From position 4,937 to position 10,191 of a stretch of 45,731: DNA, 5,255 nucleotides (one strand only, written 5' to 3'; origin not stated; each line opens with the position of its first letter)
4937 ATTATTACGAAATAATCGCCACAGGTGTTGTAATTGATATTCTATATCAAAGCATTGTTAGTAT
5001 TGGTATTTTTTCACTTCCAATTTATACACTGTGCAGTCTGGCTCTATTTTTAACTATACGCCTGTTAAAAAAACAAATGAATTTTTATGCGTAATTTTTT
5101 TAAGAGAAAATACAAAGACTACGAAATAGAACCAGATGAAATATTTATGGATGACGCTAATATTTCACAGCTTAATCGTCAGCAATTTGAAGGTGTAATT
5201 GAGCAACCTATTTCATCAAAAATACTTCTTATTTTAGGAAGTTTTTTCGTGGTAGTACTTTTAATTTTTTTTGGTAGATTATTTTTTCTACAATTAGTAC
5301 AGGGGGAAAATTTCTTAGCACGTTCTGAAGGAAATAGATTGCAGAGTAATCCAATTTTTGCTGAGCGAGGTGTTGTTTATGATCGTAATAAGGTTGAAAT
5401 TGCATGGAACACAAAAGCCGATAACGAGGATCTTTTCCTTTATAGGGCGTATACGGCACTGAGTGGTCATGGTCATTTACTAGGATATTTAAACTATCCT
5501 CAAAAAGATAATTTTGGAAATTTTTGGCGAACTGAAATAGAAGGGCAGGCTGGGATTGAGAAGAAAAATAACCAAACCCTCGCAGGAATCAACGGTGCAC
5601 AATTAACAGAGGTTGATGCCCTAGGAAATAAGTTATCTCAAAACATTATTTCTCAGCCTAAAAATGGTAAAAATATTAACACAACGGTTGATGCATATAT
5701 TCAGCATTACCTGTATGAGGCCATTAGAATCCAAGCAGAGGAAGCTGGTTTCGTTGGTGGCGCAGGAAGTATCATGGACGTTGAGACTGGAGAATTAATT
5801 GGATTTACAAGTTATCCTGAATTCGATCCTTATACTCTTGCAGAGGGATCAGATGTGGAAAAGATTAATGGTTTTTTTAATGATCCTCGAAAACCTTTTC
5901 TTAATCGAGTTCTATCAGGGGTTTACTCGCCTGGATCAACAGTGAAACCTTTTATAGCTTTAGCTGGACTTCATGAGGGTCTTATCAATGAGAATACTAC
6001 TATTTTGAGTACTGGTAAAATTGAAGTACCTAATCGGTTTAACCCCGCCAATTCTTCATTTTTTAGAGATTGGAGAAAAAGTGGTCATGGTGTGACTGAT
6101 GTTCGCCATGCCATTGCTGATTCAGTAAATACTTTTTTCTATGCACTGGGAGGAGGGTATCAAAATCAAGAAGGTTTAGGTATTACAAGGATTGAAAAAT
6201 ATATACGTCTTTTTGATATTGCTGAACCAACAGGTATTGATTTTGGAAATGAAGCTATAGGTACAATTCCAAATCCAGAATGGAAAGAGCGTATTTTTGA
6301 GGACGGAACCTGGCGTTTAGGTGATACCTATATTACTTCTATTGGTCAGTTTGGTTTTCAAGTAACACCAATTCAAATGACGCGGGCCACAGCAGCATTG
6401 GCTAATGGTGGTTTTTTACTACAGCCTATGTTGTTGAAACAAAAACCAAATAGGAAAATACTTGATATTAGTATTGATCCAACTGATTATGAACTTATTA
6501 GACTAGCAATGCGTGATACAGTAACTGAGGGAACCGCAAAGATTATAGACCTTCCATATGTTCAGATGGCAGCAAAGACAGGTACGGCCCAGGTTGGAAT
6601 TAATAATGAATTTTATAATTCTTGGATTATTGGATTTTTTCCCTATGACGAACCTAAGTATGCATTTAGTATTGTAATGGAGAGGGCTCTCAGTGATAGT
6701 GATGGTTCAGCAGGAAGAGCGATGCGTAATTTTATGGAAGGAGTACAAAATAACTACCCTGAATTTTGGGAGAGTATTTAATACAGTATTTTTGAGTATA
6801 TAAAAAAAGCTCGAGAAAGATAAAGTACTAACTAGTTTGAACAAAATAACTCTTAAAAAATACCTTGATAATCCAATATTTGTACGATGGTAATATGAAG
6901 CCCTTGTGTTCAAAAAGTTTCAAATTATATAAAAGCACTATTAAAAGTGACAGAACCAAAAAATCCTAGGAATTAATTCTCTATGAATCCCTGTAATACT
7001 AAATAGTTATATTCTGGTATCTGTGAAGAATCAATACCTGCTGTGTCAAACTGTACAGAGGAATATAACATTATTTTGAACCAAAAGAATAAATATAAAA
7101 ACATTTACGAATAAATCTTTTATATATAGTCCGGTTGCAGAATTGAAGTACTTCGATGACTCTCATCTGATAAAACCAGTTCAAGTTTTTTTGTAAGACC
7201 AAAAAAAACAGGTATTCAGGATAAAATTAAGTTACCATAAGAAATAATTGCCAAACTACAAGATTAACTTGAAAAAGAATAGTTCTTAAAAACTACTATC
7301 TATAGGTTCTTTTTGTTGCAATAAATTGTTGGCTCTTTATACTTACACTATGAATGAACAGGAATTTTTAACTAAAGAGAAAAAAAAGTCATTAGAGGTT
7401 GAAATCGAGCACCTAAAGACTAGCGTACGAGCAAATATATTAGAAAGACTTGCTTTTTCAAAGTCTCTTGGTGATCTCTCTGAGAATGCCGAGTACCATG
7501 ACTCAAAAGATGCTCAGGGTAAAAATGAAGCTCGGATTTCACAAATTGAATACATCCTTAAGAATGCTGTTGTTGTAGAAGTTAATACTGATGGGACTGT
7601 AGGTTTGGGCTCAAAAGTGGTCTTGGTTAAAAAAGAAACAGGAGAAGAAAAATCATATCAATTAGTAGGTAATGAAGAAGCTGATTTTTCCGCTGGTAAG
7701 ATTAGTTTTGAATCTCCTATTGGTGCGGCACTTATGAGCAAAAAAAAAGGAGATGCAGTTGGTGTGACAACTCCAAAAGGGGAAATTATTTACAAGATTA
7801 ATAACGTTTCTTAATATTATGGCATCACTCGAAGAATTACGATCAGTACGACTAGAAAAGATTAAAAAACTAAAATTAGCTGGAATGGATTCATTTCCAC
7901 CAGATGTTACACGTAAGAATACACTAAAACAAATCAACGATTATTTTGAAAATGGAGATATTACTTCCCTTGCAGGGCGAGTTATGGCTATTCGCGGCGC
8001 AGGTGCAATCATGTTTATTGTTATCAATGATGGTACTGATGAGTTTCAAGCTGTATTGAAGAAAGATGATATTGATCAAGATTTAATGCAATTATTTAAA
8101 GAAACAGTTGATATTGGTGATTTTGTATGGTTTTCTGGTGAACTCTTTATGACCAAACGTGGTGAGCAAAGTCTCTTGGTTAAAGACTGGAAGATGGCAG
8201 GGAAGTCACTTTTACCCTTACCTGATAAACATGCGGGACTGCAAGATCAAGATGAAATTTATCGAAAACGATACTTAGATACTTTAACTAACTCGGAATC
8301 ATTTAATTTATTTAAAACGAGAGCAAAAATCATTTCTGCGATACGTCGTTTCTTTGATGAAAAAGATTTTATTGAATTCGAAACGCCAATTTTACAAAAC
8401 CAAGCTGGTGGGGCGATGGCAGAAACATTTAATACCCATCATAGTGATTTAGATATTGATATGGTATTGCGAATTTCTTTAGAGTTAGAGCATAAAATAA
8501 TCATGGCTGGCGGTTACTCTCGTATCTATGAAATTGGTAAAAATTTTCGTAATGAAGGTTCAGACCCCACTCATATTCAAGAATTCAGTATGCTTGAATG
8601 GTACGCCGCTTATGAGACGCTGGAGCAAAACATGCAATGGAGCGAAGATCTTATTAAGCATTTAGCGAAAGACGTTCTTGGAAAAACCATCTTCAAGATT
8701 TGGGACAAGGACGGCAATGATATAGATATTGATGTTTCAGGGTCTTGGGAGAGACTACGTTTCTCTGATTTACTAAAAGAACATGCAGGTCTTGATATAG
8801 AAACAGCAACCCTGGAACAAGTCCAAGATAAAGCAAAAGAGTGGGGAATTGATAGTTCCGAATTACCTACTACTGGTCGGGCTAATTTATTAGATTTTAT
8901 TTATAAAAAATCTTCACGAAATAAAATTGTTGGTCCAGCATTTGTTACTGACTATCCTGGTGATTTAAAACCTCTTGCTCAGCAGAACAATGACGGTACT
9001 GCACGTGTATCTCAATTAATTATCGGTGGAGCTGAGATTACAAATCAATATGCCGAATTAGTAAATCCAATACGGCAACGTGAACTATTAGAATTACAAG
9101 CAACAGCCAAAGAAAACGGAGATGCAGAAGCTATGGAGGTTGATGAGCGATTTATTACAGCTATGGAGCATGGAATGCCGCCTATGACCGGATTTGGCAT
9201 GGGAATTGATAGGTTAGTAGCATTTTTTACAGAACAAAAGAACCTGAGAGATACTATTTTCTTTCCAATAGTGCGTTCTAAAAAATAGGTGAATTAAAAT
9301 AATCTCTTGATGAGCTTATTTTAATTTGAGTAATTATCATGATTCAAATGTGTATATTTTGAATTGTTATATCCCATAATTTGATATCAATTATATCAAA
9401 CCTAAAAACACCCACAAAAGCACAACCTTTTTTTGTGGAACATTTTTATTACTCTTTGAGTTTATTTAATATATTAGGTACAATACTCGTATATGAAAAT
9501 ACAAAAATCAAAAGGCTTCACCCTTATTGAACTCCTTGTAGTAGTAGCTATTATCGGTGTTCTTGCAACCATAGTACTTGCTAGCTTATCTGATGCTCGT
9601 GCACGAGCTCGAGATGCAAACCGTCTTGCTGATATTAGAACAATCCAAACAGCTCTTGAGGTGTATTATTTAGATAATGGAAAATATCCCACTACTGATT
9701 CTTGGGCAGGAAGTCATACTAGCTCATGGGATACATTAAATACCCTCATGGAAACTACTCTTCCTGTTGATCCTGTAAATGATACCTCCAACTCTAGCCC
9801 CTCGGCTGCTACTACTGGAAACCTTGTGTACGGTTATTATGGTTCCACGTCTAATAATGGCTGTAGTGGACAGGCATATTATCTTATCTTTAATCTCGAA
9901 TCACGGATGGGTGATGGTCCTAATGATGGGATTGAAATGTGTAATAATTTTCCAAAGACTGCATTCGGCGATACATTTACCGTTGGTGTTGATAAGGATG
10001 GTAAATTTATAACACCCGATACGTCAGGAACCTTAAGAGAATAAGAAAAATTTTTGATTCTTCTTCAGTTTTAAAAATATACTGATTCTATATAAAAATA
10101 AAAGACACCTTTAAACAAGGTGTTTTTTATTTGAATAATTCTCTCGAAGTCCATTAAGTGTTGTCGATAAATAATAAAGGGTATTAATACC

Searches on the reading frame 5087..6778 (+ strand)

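Call 9: search_protein_families(library=pfam, proteins=[window:5087-6778:+], max_evalue=0.00001)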
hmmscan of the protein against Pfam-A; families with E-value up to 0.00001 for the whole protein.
window:5087-6778:+ (564 aa): 2 families
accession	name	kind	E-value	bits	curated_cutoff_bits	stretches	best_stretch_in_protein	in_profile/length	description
PF00905.27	Transpeptidase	-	2.4e-51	175.2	22.1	1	228-551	4-299/299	Penicillin binding protein transpeptidase domain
PF03717.20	PBP_dimer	-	2.4e-08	35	24.4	0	120-185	108-178/180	Penicillin-binding Protein dimerisation domain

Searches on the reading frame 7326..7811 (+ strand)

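Call 9: search_protein_families(library=pfam, proteins=[window:7326-7811:+], max_evalue=0.00001)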
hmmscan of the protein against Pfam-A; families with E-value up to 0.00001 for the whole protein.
window:7326-7811:+ (162 aa): 2 families
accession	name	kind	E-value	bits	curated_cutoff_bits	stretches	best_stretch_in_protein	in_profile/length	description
PF01272.25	GreA_GreB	-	8.3e-26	90.2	26.9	1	88-161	2-75/77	Transcription elongation factor, GreA/GreB, C-term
PF03449.20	GreA_GreB_N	-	3.1e-21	75.8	24.5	1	15-83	3-71/71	Transcription elongation factor, N-terminal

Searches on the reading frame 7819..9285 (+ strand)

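Call 9: search_protein_families(library=pfam, proteins=[window:7819-9285:+], max_evalue=0.00001)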
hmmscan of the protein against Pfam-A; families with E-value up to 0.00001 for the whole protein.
window:7819-9285:+ (489 aa): 2 families
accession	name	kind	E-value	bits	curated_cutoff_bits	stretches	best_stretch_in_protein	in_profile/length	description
PF00152.25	tRNA-synt_2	-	1.4e-68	231.7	25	1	144-484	2-306/308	tRNA synthetases class II (D, K and N)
PF01336.31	tRNA_anti-codon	-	1.1e-12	48.2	27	1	50-125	2-73/75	OB-fold nucleic acid binding domain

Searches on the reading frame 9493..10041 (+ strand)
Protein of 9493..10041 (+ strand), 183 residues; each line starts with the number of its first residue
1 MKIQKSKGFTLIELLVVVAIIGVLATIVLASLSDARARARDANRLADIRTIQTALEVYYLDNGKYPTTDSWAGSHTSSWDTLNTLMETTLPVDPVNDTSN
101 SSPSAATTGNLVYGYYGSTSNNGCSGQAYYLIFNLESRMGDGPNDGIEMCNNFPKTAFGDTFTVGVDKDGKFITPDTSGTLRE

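Call 9: search_protein_families(library=pfam, proteins=[window:9493-10041:+], max_evalue=0.00001)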
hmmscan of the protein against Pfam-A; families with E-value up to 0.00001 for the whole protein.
window:9493-10041:+ (183 aa): 1 family
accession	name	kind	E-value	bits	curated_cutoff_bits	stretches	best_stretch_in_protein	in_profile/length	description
PF07963.17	N_methyl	-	3.9e-09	36.1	21.2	1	5-29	3-27/27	Prokaryotic N-terminal methylation motif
